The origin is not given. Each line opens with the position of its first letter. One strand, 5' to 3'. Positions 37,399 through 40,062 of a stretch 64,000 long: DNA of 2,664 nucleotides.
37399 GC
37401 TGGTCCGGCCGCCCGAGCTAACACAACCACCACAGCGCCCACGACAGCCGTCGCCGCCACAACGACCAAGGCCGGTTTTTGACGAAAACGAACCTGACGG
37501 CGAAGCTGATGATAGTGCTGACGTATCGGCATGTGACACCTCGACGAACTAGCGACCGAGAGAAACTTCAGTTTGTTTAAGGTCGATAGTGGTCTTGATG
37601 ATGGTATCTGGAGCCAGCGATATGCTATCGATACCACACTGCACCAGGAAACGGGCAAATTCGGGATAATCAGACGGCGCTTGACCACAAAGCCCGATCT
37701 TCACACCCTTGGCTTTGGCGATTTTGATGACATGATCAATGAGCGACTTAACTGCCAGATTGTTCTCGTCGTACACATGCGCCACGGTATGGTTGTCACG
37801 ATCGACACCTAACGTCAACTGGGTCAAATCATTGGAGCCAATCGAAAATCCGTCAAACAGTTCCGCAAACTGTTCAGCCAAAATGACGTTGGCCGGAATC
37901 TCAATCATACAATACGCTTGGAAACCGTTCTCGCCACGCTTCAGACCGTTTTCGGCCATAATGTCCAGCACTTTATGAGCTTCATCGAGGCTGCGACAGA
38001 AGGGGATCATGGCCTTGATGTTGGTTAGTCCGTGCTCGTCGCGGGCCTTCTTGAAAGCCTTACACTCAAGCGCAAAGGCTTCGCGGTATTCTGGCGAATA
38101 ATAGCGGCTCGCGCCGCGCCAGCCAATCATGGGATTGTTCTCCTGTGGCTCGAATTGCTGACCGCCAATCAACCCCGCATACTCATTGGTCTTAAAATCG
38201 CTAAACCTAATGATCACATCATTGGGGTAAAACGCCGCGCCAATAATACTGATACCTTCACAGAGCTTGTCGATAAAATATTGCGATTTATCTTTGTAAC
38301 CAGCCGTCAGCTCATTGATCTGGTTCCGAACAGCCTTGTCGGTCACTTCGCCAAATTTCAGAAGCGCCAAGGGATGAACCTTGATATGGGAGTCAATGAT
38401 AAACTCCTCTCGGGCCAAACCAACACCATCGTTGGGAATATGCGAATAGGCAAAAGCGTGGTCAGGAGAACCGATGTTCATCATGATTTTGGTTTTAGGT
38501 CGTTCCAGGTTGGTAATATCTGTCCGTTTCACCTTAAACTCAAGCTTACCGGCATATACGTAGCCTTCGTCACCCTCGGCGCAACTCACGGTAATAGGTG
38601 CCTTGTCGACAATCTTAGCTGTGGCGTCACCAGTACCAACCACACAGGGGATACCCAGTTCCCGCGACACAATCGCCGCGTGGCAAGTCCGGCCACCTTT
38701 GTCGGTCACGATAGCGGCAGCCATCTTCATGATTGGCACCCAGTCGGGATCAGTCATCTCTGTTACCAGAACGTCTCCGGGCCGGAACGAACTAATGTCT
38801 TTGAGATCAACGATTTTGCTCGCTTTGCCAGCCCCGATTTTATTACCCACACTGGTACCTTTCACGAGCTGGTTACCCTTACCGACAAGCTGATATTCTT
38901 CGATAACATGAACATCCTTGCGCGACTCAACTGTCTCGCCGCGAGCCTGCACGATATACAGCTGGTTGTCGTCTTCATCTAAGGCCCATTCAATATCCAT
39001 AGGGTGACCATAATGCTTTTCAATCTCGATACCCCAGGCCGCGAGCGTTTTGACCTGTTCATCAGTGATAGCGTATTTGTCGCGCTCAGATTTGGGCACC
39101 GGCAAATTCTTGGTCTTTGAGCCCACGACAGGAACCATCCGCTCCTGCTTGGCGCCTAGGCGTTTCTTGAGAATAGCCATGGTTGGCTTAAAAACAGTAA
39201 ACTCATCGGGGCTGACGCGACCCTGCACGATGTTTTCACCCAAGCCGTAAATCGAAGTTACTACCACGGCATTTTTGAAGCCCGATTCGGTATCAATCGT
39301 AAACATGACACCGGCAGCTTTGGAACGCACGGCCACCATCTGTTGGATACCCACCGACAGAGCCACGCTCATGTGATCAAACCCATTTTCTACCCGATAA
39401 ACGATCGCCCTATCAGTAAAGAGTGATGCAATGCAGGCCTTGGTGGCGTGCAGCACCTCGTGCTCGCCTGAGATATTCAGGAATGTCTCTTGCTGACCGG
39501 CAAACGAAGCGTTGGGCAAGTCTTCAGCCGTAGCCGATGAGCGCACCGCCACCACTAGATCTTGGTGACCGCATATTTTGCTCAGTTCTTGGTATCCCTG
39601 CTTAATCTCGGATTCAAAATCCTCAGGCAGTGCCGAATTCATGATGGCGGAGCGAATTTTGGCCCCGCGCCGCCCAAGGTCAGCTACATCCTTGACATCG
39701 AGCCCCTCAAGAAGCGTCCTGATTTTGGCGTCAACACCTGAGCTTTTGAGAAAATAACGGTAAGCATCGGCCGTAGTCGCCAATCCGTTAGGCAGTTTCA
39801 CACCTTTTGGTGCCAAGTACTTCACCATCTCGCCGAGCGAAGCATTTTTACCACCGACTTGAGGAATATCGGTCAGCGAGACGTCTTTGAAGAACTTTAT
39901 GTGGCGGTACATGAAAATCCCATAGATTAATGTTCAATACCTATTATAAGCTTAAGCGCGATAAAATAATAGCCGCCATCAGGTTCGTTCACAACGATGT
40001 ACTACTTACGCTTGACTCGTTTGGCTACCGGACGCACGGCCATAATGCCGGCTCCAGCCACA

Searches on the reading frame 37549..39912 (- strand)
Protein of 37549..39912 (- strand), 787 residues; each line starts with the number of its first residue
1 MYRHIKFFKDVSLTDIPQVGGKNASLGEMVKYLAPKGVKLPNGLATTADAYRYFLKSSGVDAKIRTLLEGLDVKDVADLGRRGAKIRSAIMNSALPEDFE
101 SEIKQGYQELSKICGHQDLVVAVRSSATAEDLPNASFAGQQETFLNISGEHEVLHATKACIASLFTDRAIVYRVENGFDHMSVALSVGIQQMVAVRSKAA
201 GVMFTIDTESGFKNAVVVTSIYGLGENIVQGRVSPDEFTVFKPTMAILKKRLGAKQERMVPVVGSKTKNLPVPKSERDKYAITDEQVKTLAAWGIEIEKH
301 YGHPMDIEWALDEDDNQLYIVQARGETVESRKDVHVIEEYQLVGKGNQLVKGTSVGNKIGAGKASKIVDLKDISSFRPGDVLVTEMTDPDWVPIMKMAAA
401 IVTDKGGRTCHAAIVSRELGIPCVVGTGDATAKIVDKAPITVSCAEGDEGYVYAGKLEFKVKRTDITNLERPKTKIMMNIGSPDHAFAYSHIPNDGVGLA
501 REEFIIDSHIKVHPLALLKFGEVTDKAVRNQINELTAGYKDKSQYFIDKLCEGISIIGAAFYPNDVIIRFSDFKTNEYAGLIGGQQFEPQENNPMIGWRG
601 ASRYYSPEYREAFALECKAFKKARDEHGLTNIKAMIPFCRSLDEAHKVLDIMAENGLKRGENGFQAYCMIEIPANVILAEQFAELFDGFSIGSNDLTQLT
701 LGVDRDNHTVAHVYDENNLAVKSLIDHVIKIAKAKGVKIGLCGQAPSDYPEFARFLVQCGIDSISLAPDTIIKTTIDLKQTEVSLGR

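Call 40: search_protein_families(library=pfam, proteins=[window:37549-39912:-], max_evalue=0.00001)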
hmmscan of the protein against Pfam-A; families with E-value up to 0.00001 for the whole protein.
window:37549-39912:- (787 aa): 3 families
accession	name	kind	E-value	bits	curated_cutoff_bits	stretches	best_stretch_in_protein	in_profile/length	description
PF01326.24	PPDK_N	-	6.3e-120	400.8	27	1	17-338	2-321/328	Pyruvate phosphate dikinase, AMP/ATP-binding domain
PF02896.24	PEP-utilizers_C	-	8.6e-65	219.2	22.8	1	468-782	14-292/293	PEP-utilising enzyme, PEP-binding domain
PF00391.29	PEP-utilizers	-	9.4e-28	96.1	23.1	1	376-447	1-72/72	PEP-utilising enzyme, mobile domain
